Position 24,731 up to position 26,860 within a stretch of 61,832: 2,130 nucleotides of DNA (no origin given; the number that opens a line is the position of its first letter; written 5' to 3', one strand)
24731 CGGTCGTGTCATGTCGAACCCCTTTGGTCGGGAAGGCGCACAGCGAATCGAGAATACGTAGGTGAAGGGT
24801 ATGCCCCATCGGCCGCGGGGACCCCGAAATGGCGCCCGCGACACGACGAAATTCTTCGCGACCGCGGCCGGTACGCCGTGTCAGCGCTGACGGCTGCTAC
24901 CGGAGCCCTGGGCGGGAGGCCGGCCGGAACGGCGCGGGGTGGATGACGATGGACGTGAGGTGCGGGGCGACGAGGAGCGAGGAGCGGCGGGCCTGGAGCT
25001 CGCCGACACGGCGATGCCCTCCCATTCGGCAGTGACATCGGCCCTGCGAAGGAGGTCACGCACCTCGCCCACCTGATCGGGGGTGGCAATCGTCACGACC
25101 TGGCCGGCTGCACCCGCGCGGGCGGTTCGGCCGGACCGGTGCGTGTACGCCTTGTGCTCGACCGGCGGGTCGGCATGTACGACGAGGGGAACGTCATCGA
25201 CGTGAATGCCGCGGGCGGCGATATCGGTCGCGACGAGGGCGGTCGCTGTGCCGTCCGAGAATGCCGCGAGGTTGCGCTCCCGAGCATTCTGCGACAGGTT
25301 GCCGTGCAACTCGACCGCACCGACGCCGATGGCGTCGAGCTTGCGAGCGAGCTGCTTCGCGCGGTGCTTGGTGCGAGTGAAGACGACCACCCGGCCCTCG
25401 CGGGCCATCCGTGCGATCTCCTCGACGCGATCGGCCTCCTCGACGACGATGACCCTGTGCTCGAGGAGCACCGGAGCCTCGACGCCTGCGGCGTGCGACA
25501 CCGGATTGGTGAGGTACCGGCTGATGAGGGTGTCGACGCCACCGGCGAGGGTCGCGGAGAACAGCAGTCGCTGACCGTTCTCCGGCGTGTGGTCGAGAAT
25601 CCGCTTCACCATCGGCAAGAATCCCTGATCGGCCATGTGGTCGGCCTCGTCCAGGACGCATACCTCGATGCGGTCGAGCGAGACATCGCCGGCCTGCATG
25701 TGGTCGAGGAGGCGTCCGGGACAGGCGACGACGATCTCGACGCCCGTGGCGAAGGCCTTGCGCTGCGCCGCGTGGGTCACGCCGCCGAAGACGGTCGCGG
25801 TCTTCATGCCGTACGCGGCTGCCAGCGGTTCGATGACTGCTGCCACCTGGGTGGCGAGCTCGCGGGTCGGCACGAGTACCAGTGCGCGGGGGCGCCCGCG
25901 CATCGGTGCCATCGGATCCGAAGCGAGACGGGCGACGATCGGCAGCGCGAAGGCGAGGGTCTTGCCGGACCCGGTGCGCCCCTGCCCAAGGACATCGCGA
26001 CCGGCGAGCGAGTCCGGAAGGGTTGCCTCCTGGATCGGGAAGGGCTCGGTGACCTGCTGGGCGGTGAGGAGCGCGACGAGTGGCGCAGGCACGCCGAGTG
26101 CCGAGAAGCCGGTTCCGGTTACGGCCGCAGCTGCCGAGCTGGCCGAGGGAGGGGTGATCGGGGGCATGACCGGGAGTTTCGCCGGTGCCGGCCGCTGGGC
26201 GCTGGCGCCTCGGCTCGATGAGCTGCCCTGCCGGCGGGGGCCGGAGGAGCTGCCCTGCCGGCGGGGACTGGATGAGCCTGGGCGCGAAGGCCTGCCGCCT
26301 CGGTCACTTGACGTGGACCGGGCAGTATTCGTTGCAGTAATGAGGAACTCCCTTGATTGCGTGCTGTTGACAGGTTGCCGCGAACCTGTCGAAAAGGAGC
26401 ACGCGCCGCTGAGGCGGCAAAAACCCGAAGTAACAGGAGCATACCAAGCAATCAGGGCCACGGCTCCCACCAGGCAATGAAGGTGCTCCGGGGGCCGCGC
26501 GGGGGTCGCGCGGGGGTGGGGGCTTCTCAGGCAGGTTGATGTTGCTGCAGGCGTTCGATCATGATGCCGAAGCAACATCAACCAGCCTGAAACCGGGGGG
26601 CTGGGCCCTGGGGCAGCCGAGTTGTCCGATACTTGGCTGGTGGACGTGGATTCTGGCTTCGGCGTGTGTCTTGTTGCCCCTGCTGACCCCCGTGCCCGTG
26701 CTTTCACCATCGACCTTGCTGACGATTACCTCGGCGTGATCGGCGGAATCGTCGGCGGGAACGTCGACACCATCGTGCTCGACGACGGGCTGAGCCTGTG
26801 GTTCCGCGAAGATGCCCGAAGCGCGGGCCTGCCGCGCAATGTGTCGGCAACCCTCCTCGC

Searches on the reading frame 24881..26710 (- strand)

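Call 58: search_protein_families(library=pfam, proteins=[window:24881-26710:-], max_evalue=0.001)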
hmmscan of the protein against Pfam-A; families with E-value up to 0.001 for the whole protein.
window:24881-26710:- (609 aa): 3 families
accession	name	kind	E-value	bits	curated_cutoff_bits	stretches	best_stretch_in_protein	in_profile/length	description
PF00270.35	DEAD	-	3.4e-43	147.7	26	1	225-390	2-162/167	DEAD/DEAH box helicase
PF00271.37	Helicase_C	-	1e-24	87.3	23.5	1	429-533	6-110/110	Helicase conserved C-terminal domain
PF04851.21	ResIII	-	1.1e-08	35.7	22.5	1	243-388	29-162/164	Type III restriction enzyme, res subunit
